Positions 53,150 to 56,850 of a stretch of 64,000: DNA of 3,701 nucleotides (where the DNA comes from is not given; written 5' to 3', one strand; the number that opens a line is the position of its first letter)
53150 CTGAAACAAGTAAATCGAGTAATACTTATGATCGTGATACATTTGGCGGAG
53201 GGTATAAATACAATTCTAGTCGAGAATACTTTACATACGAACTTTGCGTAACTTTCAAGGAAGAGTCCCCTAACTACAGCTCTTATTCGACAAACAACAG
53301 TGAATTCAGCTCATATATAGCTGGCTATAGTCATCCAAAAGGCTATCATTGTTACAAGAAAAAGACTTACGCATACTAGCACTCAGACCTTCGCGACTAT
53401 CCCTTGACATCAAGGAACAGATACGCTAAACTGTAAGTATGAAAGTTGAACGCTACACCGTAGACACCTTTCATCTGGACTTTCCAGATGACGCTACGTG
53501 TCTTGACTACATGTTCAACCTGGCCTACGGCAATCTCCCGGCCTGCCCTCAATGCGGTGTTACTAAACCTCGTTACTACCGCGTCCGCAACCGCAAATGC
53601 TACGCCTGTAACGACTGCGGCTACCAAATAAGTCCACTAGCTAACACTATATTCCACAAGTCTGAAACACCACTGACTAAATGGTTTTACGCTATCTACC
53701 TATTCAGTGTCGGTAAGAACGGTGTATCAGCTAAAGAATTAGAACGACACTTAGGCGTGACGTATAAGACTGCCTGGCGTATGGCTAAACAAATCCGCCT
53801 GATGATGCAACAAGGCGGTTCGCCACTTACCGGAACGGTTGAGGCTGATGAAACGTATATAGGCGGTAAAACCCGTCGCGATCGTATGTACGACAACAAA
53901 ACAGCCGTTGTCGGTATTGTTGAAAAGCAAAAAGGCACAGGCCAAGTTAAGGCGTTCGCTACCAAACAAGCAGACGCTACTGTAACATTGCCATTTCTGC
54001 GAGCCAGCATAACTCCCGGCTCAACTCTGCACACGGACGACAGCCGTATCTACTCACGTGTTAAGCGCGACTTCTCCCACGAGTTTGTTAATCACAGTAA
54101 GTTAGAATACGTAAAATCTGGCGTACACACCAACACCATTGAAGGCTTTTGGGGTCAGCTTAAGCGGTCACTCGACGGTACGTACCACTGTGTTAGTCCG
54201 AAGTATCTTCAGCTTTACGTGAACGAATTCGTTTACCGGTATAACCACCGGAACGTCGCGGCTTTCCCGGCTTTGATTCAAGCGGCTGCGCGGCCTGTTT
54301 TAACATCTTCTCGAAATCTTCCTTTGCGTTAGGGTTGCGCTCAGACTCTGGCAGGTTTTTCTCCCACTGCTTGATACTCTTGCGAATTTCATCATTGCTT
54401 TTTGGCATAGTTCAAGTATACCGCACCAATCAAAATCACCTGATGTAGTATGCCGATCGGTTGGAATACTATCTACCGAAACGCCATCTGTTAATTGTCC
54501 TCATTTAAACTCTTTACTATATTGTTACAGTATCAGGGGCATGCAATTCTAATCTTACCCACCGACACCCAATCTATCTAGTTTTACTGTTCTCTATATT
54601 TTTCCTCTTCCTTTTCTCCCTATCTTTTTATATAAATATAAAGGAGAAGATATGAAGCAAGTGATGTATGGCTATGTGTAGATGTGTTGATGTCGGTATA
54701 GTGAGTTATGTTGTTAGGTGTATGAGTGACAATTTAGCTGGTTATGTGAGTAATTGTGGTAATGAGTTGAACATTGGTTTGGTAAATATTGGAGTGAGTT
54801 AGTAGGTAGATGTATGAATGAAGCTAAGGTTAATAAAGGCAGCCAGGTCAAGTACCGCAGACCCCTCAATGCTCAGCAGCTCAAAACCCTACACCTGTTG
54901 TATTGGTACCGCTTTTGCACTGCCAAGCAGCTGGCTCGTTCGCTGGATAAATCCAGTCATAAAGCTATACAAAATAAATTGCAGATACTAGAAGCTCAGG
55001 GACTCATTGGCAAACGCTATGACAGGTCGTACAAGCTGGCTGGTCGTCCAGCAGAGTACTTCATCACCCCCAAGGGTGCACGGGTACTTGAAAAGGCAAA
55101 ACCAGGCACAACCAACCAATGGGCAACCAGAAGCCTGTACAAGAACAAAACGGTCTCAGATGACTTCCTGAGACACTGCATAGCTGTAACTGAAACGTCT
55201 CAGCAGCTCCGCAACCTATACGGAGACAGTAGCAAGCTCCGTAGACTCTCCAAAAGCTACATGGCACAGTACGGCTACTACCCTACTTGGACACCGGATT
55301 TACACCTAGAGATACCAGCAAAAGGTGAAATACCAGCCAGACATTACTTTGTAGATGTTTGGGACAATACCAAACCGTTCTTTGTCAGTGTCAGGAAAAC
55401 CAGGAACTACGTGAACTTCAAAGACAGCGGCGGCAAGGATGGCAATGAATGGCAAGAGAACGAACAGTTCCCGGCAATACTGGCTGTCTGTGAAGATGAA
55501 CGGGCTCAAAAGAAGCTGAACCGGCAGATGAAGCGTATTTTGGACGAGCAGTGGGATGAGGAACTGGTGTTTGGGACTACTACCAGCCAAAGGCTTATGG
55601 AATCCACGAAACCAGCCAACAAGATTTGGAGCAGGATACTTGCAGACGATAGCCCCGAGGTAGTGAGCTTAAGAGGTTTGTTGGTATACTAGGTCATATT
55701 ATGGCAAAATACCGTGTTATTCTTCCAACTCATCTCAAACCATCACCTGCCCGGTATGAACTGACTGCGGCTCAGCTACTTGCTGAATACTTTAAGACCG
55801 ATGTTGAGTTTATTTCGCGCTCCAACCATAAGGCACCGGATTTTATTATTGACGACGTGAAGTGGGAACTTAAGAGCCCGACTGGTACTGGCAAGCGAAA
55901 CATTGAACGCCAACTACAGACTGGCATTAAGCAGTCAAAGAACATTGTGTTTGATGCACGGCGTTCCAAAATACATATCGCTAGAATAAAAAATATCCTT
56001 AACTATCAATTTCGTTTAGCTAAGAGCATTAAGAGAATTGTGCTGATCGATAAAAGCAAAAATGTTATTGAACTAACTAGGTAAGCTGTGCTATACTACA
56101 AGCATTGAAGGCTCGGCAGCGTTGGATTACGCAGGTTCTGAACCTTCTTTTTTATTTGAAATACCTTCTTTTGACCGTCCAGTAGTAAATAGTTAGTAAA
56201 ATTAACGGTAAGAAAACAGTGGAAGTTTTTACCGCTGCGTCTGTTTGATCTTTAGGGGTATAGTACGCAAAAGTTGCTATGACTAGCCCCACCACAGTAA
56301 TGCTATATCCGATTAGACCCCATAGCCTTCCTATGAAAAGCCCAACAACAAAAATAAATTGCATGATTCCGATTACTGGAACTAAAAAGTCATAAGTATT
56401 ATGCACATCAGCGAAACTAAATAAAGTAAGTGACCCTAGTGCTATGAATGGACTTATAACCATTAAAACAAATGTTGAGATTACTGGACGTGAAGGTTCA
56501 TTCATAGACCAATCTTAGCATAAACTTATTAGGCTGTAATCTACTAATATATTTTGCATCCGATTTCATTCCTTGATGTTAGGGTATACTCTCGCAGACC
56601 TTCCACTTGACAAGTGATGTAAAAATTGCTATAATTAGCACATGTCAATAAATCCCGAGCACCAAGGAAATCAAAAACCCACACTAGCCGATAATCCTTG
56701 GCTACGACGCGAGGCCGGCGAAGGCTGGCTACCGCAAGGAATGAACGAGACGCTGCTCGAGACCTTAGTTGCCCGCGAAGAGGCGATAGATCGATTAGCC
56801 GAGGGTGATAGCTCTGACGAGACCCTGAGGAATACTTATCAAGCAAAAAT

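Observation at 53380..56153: Probable foreign island: IS1595 transposase, skewed non-coding region, replication-relaxation-like protein and small PD-(D/E)xK nuclease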

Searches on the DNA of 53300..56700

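Call 39: search_rna_families(source=window, start=53300, end=56700, threshold=evalue, max_evalue=1)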
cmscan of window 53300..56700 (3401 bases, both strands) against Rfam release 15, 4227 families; matches with E-value up to 1: 1.
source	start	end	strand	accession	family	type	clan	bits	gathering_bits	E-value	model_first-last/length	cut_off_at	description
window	54595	54680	+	RF04240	mir-4716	Gene; miRNA;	-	22.5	76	0.22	1-84/84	no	mir-4716 microRNA precursor family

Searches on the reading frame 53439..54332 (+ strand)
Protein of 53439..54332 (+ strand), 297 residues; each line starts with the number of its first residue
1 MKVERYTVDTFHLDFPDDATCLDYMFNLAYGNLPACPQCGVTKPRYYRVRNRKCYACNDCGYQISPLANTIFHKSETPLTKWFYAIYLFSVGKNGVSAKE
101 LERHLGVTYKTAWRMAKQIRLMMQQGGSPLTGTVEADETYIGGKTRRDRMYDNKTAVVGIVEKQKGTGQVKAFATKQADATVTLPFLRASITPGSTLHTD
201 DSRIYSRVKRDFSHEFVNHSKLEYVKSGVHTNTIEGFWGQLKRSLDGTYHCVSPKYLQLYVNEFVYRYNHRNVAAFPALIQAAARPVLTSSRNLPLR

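Call 3: search_protein_families(library=pfam, proteins=[window:53439-54332:+], max_evalue=0.1)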
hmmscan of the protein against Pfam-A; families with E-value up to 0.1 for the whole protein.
window:53439-54332:+ (297 aa): 6 families
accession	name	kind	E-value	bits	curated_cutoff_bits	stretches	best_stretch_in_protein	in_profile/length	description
PF12762.13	DDE_Tnp_IS1595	-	4.7e-40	137.5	27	1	130-269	2-153/153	ISXO2-like transposase domain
PF12760.12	Zn_ribbon_IS1595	-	1.2e-11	44.8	25.4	1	16-63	1-46/46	Transposase zinc-ribbon domain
PF13610.12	DDE_Tnp_IS240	-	0.0016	19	27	1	135-253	5-118/139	DDE domain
PF13333.12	rve_2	-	0.0069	16.9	22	1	235-270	1-36/56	Integrase core domain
PF08279.18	HTH_11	-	0.038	14.3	25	1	92-120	12-40/55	HTH domain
PF09723.15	Zn_ribbon_8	-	0.054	14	34.4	0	32-41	25-34/41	Zinc ribbon domain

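Call 4: search_protein_families(library=ncbifam, proteins=[window:53439-54332:+], max_evalue=0.1)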
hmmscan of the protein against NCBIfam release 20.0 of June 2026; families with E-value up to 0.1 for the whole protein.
window:53439-54332:+ (297 aa): 6 families
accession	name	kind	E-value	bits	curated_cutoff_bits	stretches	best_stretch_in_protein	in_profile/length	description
NF033547.1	transpos_IS1595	equivalog_domain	6.6e-60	202.6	75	1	74-271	1-215/215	IS1595 family transposase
NF033558.1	transpos_IS1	equivalog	0.0031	17.5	100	1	36-166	1-133/199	IS1 family transposase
NF048019.1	IS256_Zn_var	equivalog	0.0043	16.3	150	0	47-143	12-99/304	IS256 family transposase, variant Zn-binding type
NF011481.0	PRK14890.1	equivalog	0.033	14.2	61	1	33-63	27-59/61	putative Zn-ribbon RNA-binding protein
NF033587.1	transpos_IS6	equivalog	0.04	13.6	125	0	101-271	33-201/202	IS6 family transposase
NF041791.1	anti-phage_ZorE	equivalog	0.054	12.3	600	1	15-68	167-219/358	type II Zorya anti-phage system protein ZorE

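Call 8: search_protein_families(library=padloc, proteins=[window:53439-54332:+], max_evalue=0.1)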
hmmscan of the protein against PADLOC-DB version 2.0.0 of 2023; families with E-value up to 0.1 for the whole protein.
window:53439-54332:+ (297 aa): 0 families

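Call 66: search_protein_families(library=phrogs, proteins=[window:53439-54332:+], max_evalue=0.01)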
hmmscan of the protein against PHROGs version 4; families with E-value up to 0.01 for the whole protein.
window:53439-54332:+ (297 aa): 3 families
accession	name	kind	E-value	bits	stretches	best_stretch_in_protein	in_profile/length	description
phrog_25593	-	unknown function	4.4e-47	161.8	2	7-147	13-156/344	-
phrog_13752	-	unknown function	7.6e-12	46.4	1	154-270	3-115/131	-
phrog_9697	-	unknown function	4.6e-10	40.5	1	105-227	32-157/164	-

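Call 80: find_homologous_proteins(query=window:53439-54329:+)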
Query window:53439-54329:+ (297 aa): 7886 proteins with E <= 0.001 among 8000 candidates; the best 120 are listed.
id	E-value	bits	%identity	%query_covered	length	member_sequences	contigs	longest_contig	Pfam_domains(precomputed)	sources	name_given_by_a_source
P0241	5.4e-204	694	100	100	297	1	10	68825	PF12760.13,PF12762.14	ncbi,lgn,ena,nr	ncbi:IS1595 family transposase [Candidatus Saccharibacteria bacterium]|nr:IS1595 family transposase 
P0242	1.5e-195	666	95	100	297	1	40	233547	PF12760.13,PF12762.14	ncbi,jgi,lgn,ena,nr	ncbi:MAG: Tnp protein [Patescibacteria group bacterium]|jgi:transposase|nr:Tnp protein [Patescibacte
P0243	1.7e-182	623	92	97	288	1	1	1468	PF12760.13,PF12762.14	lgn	-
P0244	1.7e-176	604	86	100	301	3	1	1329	PF12760.13,PF12762.14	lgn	-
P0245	2.4e-175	600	88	98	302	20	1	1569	PF12760.13,PF12762.14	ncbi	-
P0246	2.7e-174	596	88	97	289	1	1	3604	PF12760.13,PF12762.14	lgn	-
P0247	8.2e-172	588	88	97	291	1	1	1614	PF12760.13,PF12762.14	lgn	-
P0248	1.5e-171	587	84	100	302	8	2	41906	PF12760.13,PF12762.14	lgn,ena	-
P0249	2.9e-171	587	87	97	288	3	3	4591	PF12760.13,PF12762.14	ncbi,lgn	ncbi:MAG: IS1595 family transposase [Candidatus Saccharimonadales bacterium]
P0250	4.1e-171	586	84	100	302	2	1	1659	PF12760.13,PF12762.14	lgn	-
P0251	4.4e-170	583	86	97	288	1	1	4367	PF12760.13,PF12762.14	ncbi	-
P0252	1.4e-168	578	84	100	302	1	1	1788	PF12760.13,PF12762.14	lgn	-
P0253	1.1e-167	575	85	97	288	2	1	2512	PF12760.13,PF12762.14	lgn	-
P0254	3.2e-167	573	83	97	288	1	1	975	PF12760.13,PF12762.14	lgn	-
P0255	3.4e-167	573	83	97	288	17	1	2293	PF12760.13,PF12762.14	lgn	-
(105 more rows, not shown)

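Call 81: find_encoding_contigs(protein=P0241, flank=6000, max_places=8)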
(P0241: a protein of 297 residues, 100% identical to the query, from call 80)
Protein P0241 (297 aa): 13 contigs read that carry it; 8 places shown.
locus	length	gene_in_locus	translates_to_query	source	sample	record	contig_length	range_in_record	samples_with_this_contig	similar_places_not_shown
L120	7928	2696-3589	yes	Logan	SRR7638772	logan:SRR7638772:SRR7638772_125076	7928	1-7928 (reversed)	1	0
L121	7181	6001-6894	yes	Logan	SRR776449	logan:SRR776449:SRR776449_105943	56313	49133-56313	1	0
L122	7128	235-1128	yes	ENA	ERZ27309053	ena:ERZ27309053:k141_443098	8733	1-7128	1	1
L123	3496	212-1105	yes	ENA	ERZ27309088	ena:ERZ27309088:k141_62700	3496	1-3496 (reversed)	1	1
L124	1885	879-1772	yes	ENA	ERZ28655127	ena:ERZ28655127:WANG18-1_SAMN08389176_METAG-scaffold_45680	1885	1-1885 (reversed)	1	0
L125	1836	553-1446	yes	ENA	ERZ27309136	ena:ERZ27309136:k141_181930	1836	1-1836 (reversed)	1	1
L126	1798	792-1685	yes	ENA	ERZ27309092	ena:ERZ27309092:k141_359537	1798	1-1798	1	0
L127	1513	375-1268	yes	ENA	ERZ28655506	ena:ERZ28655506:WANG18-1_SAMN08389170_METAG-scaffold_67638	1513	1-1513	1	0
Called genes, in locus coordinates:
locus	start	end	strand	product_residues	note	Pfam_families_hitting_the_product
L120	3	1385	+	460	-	?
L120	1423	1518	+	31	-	-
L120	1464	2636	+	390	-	-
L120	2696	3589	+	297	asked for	PF12760:Zn_ribbon_IS1595, PF12762:DDE_Tnp_IS1595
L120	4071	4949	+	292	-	PF13814:Replic_Relax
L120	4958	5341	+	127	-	PF18451:CdiA_C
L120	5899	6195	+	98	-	-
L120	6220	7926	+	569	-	?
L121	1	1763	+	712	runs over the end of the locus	PF01138:RNase_PH, PF03725:RNase_PH_C (faint), PF03726:PNPase (weak), PF01138:RNase_PH, PF00013:KH_1, PF00575:S1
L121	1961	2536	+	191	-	PF03167:UDG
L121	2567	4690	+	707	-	PF00753:Lactamase_B, PF23023:Anti-Pycsar_Apyc1 (faint), PF12706:Lactamase_B_2 (weak), PF22505:RNase_J_b_CASP, PF17770:RNase_J_C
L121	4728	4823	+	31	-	-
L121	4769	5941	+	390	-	-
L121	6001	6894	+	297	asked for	PF12760:Zn_ribbon_IS1595, PF12762:DDE_Tnp_IS1595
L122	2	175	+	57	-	?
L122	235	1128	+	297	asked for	PF12760:Zn_ribbon_IS1595, PF12762:DDE_Tnp_IS1595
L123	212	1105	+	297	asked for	PF12760:Zn_ribbon_IS1595, PF12762:DDE_Tnp_IS1595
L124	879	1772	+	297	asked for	PF12760:Zn_ribbon_IS1595, PF12762:DDE_Tnp_IS1595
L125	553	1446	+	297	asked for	PF12760:Zn_ribbon_IS1595, PF12762:DDE_Tnp_IS1595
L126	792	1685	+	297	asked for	PF12760:Zn_ribbon_IS1595, PF12762:DDE_Tnp_IS1595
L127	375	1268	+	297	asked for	PF12760:Zn_ribbon_IS1595, PF12762:DDE_Tnp_IS1595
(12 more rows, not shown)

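Call 82: find_encoding_contigs(protein=P0242, flank=6000, max_places=8)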
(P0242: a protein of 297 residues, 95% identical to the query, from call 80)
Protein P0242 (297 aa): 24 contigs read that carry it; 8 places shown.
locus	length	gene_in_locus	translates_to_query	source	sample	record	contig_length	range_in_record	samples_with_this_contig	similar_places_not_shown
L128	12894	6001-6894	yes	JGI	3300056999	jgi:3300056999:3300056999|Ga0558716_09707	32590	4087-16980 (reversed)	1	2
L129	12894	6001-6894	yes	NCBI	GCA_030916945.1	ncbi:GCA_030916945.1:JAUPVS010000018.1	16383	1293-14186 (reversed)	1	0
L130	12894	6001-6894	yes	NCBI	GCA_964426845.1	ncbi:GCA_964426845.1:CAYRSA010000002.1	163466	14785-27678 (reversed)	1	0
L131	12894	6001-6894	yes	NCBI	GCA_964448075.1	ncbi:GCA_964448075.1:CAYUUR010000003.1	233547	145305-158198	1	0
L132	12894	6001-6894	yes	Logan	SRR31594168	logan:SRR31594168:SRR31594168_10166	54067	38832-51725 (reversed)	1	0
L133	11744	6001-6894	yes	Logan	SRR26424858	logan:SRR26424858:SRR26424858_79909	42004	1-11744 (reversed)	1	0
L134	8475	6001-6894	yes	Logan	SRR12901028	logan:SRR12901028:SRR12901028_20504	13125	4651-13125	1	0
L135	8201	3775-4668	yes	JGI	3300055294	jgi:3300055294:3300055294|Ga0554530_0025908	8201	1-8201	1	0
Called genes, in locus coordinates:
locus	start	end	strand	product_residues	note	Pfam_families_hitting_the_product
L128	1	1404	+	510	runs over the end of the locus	-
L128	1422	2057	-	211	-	-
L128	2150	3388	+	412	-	-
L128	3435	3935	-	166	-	PF20603:Bact_hydrolase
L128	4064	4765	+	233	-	PF00535:Glycos_transf_2, PF10111:Glyco_tranf_2_2, PF13641:Glyco_tranf_2_3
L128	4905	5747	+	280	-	PF02353:CMAS (weak), PF13489:Methyltransf_23, PF13847:Methyltransf_31, PF08241:Methyltransf_11, PF08242:Methyltransf_12, PF13649:Methyltransf_25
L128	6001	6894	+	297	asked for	PF12760:Zn_ribbon_IS1595, PF12762:DDE_Tnp_IS1595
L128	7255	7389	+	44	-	-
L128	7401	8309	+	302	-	PF13814:Replic_Relax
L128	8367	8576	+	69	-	-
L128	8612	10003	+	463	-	PF09603:Fib_succ_major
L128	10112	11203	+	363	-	PF00078:RVT_1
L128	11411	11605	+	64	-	-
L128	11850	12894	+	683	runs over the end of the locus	PF20706:GT4-conflict (weak), PF00534:Glycos_transf_1, PF13692:Glyco_trans_1_4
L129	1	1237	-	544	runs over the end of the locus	PF05977:MFS_3 (faint), PF07690:MFS_1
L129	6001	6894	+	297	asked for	PF12760:Zn_ribbon_IS1595, PF12762:DDE_Tnp_IS1595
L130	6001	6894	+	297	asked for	PF12760:Zn_ribbon_IS1595, PF12762:DDE_Tnp_IS1595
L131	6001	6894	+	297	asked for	PF12760:Zn_ribbon_IS1595, PF12762:DDE_Tnp_IS1595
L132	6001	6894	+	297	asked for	PF12760:Zn_ribbon_IS1595, PF12762:DDE_Tnp_IS1595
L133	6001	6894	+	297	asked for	PF12760:Zn_ribbon_IS1595, PF12762:DDE_Tnp_IS1595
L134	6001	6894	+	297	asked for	PF12760:Zn_ribbon_IS1595, PF12762:DDE_Tnp_IS1595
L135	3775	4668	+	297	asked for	PF12760:Zn_ribbon_IS1595, PF12762:DDE_Tnp_IS1595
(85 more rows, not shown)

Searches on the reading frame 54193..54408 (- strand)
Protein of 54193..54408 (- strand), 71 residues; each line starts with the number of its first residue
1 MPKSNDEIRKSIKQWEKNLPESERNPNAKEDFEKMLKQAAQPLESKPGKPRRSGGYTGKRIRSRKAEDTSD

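Call 3: search_protein_families(library=pfam, proteins=[window:54193-54408:-], max_evalue=0.1)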
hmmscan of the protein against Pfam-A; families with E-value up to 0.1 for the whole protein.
window:54193-54408:- (71 aa): 0 families

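Call 4: search_protein_families(library=ncbifam, proteins=[window:54193-54408:-], max_evalue=0.1)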
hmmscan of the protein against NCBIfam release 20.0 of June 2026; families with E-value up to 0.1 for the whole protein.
window:54193-54408:- (71 aa): 0 families

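Call 8: search_protein_families(library=padloc, proteins=[window:54193-54408:-], max_evalue=0.1)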
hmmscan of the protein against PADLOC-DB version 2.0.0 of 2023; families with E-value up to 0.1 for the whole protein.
window:54193-54408:- (71 aa): 1 family
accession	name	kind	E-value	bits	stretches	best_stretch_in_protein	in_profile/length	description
PDLC04449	PDC-M14B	-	0.0022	15.6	1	4-50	182-228/267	-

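Call 66: search_protein_families(library=phrogs, proteins=[window:54193-54408:-], max_evalue=0.01)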
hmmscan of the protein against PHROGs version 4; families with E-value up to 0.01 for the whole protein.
window:54193-54408:- (71 aa): 0 families
